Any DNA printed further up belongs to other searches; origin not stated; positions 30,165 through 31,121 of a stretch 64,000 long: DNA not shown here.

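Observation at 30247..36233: Dispersed outer-membrane beta-barrel expression cassettes with conserved flanks and hypervariable loops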

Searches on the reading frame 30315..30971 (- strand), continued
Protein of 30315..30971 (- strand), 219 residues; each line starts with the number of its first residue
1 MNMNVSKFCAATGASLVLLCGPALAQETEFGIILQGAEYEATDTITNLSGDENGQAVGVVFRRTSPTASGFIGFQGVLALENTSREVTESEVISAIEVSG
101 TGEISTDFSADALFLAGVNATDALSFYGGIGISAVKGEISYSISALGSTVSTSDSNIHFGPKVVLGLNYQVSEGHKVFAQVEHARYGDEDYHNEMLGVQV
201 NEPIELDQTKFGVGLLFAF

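Call 72: search_solved_structures(query=A4, max_evalue=10)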
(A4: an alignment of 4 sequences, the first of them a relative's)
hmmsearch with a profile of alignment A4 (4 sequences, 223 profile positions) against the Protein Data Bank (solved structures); distinct sequences matched with E-value up to 10: 4.
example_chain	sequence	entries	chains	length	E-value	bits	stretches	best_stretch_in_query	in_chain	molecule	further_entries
2v73_A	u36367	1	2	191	0.32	13.6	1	43-138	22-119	PUTATIVE EXO-ALPHA-SIALIDASE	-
3ksm_A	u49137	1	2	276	1.3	11.7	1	48-107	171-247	ABC-type sugar transport system, periplasmic component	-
1jmj_A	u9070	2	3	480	1.3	11.6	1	112-196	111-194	HEPARIN COFACTOR II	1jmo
1zo2_A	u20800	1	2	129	1.3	11.6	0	69-99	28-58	nuclear transport factor 2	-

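Call 73: search_protein_families(library=padloc, proteins=[P0001, P0002], max_evalue=1)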
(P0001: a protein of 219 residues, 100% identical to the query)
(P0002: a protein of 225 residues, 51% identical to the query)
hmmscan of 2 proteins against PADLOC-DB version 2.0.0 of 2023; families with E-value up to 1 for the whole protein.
P0001 (219 aa): 0 families

P0002 (225 aa): 0 families

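Call 87: predict_structure(alignment_id=A6)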
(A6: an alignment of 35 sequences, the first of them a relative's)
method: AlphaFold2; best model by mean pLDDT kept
length: 219 residues; sequences in the alignment: 35
mean_pLDDT: 90.8   pTM: 0.80
mean pLDDT of the five models: 90.8, 90.3, 90.1, 89.8, 89.6
residues with pLDDT >= 90: 174; 70-90: 21; 50-70: 18; < 50: 6
segments of 3 or more residues with pLDDT < 50: 1-4
pLDDT, mean of each block of 10 residues (from residue 1): 47 53 76 98 89 96 96 98 95 97 96 98 98 97 96 97 98 97 97 87 95 97
secondary structure, 60 per line:
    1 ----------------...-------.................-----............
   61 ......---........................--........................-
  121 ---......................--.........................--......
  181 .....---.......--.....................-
elements in order: E27-43 E49-66 E70-93 E96-119 E124-145 E148-172 E175-185 E189-195 E198-218

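Call 90: fold_search(model_id=the predicted structure, library=pdb)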
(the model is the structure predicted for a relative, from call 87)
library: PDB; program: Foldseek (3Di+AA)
matches with E <= 10: 1035; with E <= 0.001: 119
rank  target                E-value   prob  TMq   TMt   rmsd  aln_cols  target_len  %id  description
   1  9a2m_MODEL_1_A        2.4e-09  1.00  0.56  0.37  13.3       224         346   14  Model of E. coli OmpA by in-cell photo-crosslinking MS and deep learning (released 2023-02-24)
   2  3qrc_A                2.9e-08  1.00  0.42  0.55   7.0       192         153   17  The crystal structure of Ail, the attachment invasion locus protein of Yersinia pestis, in complex with the heparin an (released 2011-11-23)
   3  3qrc_B                3.5e-08  1.00  0.43  0.55   7.0       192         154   17  The crystal structure of Ail, the attachment invasion locus protein of Yersinia pestis, in complex with the heparin an (released 2011-11-23)
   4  3qra                  7.9e-08  1.00  0.36  0.47   8.5       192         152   14  The crystal structure of Ail, the attachment invasion locus protein of Yersinia pestis (released 2011-11-23)
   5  9fzc_A                1.1e-07  1.00  0.49  0.61   7.3       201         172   12  Structure of OmpA-short in complex with nanobody Nb01 (released 2024-07-17)
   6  1qj9                  1.6e-07  1.00  0.37  0.48   7.9       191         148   15  CRYSTAL STRUCTURE OF THE OUTER MEMBRANE PROTEIN OMPX FROM ESCHERICHIA COLI (released 1999-10-06)
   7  9fzd_A                2.5e-07  1.00  0.55  0.67   6.6       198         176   14  Structure of OmpA-long in complex with nanobody Nb39 (released 2024-07-17)
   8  8qxp                  4.1e-07  1.00  0.55  0.66   7.0       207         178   16  Crystal structure of the outer membrane porin OmpW from Klebsiella pneumoniae (released 2024-01-24)
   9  1p4t                  4.6e-07  1.00  0.44  0.59   9.1       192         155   12  Crystal structure of Neisserial surface protein A (NspA) (released 2003-07-22)
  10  1k24                  7.5e-07  1.00  0.35  0.32  19.0       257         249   11  Crystal Structure of the OpcA Outer Membrane Adhesin/Invasin from Neisseria meningitidis (released 2002-03-27)
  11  2x4m_A                7.9e-07  1.00  0.29  0.25  16.9       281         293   10  Yersinia Pestis Plasminogen Activator Pla (released 2010-07-28)
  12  2n2l_MODEL_1_A        1.2e-06  1.00  0.39  0.50   8.8       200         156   16  NMR structure of yersinia pestis ail (attachment invasion locus) in decylphosphocholine micelles calculated wi (released 2015-07-22)
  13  2x4m_B                1.5e-06  1.00  0.27  0.24  23.6       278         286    9  Yersinia Pestis Plasminogen Activator Pla (released 2010-07-28)
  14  9a34_MODEL_1_A        2.0e-06  1.00  0.36  0.28  16.8       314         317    9  Model of E. coli OmpT by in-cell photo-crosslinking MS and deep learning (released 2023-02-24)
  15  2x4m_C                2.0e-06  1.00  0.25  0.20  23.3       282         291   10  Yersinia Pestis Plasminogen Activator Pla (released 2010-07-28)
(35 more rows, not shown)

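Call 92: find_homologous_proteins(query=A4, max_evalue=1e-10)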
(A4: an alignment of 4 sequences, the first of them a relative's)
Query A4 (4 sequences) (219 aa, profile of the alignment): 4 proteins with E <= 1e-10 among 8000 candidates.
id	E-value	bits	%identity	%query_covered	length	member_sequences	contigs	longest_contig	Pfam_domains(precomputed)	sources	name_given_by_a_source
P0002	2.5e-110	385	51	98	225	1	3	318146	-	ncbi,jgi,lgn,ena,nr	ncbi:MAG: outer membrane beta-barrel protein [Rhodobacteraceae bacterium]|nr:outer membrane beta-bar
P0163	1.3e-109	383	50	91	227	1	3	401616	PF13505.13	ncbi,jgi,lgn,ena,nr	ncbi:MAG: outer membrane beta-barrel protein [Rhodobacteraceae bacterium]|nr:outer membrane beta-bar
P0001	2.3e-106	372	100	100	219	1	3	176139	PF13505.13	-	-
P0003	6.7e-81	289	64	73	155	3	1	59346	PF13505.13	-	-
